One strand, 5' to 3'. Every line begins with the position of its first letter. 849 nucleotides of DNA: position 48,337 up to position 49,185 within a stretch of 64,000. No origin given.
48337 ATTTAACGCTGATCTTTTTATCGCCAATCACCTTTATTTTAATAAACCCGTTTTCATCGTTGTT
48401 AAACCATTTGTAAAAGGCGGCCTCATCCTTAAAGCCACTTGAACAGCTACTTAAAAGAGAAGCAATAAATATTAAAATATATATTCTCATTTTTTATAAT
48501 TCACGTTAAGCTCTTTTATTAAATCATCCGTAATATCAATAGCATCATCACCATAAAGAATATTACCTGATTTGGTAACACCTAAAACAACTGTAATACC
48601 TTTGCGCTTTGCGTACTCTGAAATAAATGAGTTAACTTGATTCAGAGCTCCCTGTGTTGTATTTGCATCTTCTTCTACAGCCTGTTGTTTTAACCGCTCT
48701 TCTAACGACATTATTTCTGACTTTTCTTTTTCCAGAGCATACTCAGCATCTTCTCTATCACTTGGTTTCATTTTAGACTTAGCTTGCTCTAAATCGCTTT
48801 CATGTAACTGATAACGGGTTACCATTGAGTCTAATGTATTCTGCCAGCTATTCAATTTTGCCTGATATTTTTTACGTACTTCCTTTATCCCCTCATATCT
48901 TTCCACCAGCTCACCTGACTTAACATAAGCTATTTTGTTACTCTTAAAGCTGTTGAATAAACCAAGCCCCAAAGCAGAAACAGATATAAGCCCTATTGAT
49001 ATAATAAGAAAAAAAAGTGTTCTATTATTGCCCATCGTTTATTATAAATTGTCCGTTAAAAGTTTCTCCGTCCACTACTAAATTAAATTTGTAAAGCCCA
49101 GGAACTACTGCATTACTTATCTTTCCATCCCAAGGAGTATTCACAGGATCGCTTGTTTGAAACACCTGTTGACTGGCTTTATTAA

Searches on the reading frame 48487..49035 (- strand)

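Call 12: search_protein_families(library=pfam, proteins=[window:48487-49035:-], max_evalue=0.01)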
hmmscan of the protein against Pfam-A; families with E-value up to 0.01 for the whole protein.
window:48487-49035:- (182 aa): 4 families
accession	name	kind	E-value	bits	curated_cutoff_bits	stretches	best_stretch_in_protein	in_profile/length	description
PF03938.19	OmpH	-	2.3e-23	83.4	32.4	1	34-176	1-141/141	Outer membrane protein (OmpH-like)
PF00261.25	Tropomyosin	-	0.0018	18.2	38.6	1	42-135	17-110/242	Tropomyosin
PF02601.20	Exonuc_VII_L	-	0.0077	16.2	35.9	1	52-138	162-244/315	Exonuclease VII, large subunit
PF08657.15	DASH_Spc34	-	0.0082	16.2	26.7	0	41-117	213-279/280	DASH complex subunit Spc34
